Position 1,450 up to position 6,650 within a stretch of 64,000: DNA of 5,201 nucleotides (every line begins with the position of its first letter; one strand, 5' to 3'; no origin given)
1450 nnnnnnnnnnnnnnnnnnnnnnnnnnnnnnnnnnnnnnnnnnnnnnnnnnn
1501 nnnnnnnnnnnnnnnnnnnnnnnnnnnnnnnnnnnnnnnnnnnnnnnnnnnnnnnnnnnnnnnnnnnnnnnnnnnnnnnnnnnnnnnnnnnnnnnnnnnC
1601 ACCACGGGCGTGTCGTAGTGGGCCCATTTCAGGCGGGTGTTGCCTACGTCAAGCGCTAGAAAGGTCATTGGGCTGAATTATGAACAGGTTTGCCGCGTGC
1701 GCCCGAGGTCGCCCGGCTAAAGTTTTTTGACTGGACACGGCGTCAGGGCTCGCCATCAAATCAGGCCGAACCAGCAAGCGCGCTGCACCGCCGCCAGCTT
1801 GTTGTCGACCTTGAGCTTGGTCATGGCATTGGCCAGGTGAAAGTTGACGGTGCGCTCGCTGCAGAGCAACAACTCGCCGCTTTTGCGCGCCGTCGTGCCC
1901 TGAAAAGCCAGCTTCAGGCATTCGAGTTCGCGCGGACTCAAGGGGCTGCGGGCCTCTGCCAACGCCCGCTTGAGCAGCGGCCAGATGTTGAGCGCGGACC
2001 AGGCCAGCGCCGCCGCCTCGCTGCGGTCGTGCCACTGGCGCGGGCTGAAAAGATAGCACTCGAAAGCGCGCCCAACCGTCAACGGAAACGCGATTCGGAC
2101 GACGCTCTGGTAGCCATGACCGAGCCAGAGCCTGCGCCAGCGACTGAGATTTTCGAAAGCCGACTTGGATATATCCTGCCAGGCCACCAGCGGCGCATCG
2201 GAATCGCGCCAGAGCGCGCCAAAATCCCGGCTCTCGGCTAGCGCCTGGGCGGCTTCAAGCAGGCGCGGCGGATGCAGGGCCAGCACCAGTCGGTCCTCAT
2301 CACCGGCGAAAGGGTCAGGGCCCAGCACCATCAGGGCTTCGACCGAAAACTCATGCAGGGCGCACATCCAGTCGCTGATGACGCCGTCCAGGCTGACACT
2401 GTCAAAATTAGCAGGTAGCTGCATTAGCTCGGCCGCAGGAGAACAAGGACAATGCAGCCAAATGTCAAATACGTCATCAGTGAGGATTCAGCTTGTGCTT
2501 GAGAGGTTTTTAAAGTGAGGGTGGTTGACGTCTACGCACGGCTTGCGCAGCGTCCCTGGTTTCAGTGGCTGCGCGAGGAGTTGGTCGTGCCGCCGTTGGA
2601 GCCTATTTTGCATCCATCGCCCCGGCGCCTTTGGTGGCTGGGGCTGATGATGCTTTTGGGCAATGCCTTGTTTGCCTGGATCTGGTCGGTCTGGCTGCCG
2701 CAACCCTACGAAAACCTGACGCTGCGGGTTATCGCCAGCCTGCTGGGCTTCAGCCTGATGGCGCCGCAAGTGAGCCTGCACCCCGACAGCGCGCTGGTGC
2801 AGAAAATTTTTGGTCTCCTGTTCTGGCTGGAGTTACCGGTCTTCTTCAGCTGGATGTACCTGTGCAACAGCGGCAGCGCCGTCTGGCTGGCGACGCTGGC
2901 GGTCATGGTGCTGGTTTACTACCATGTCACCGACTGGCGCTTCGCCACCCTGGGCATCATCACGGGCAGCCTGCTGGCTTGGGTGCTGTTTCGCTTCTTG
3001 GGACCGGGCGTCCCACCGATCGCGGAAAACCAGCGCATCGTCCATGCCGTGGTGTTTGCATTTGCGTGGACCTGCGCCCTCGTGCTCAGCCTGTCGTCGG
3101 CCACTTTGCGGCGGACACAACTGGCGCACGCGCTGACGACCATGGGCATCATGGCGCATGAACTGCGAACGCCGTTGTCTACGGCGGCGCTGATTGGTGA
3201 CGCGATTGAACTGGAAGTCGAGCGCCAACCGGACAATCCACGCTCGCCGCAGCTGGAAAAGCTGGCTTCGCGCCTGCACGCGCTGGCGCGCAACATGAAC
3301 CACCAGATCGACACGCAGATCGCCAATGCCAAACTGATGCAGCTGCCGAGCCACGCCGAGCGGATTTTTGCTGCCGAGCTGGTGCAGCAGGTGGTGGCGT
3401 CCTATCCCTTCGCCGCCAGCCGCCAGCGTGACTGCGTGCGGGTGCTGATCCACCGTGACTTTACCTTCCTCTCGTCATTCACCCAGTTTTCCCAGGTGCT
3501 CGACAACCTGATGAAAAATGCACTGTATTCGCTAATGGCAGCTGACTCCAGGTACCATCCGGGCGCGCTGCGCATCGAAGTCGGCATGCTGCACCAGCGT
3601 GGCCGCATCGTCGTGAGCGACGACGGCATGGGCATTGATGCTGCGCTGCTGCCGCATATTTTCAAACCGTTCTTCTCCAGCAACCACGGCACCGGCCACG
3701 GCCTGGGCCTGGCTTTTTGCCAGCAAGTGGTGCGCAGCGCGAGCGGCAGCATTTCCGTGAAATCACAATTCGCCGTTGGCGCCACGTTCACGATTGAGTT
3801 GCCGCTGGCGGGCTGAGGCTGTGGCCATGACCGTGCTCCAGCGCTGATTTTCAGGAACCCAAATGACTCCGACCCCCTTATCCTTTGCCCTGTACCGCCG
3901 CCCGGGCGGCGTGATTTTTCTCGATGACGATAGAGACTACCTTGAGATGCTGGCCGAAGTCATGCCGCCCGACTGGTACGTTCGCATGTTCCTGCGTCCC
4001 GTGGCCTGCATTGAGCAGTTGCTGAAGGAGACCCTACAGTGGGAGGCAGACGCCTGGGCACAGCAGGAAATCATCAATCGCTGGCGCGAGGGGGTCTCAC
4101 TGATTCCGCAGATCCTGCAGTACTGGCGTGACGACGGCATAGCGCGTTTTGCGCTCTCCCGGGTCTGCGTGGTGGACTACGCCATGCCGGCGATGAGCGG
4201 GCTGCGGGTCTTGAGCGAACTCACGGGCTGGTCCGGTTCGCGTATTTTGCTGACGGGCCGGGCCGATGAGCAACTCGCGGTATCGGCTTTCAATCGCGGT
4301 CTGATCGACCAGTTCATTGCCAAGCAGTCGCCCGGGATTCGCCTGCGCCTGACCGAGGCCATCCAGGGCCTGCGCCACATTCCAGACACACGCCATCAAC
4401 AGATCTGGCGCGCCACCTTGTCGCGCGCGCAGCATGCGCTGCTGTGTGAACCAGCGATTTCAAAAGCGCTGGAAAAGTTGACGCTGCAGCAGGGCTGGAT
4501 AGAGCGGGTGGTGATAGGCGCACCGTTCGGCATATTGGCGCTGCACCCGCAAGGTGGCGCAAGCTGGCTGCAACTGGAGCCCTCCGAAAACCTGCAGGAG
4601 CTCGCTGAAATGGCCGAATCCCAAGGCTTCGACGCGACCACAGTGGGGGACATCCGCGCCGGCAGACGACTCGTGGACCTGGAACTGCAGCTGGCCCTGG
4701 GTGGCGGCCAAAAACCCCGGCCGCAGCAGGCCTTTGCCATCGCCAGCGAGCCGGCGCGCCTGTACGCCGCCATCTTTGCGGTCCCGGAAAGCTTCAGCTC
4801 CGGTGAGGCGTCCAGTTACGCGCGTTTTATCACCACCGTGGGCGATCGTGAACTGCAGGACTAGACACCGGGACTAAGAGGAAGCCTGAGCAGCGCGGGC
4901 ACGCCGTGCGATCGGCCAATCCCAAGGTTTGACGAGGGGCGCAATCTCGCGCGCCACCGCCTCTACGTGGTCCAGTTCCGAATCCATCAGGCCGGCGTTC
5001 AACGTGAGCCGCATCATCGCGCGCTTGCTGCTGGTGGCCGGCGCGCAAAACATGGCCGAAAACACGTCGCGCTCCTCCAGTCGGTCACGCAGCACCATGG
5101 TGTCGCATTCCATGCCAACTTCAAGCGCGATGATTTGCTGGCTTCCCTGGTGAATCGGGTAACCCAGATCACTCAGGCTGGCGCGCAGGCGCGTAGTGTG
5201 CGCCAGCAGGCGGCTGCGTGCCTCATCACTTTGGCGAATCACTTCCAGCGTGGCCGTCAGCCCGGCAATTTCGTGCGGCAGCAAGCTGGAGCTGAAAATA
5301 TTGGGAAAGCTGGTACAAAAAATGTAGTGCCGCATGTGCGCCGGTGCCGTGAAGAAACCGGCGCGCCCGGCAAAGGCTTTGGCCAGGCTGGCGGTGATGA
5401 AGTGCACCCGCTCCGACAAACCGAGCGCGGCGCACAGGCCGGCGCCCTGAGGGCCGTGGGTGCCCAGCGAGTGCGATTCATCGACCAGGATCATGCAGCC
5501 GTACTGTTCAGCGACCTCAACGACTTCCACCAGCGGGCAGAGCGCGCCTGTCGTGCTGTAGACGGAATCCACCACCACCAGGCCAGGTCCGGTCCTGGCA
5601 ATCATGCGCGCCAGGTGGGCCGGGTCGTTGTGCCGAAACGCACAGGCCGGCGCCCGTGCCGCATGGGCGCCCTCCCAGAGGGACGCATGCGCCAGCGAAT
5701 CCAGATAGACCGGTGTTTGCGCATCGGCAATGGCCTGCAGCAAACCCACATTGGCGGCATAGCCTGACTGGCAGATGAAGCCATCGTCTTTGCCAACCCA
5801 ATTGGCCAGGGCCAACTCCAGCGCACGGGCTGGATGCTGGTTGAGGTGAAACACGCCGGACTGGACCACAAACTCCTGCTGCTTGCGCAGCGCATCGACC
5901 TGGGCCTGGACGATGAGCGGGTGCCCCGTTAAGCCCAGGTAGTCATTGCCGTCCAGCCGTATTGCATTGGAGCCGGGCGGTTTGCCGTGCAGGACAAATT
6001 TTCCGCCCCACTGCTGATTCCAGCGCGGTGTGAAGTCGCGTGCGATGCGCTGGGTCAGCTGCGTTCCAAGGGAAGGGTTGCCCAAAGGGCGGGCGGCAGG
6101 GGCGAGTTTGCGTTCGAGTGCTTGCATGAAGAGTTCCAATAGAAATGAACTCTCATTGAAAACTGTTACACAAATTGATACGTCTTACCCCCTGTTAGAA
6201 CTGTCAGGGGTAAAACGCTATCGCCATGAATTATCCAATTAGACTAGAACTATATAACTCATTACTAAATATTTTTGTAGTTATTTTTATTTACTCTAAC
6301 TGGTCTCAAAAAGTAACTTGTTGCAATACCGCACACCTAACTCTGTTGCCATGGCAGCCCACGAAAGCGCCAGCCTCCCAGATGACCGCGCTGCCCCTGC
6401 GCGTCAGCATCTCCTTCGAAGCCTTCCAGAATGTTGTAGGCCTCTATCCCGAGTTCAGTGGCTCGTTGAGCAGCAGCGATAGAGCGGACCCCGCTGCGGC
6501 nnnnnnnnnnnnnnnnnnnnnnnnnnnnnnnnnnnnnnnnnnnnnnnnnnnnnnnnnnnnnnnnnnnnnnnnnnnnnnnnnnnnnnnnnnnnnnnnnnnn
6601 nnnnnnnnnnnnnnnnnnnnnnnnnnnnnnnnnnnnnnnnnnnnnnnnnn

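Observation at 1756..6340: Candidate hybrid quorum-sensing circuit: alpha-hydroxyketone synthase/sensor/LqsR plus a divergent non-AHL LuxR solo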

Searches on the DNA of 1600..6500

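Call 120: search_rna_families(source=window, start=1600, end=6500, threshold=evalue, max_evalue=1)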
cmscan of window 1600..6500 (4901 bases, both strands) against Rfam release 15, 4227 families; matches with E-value up to 1: 0.
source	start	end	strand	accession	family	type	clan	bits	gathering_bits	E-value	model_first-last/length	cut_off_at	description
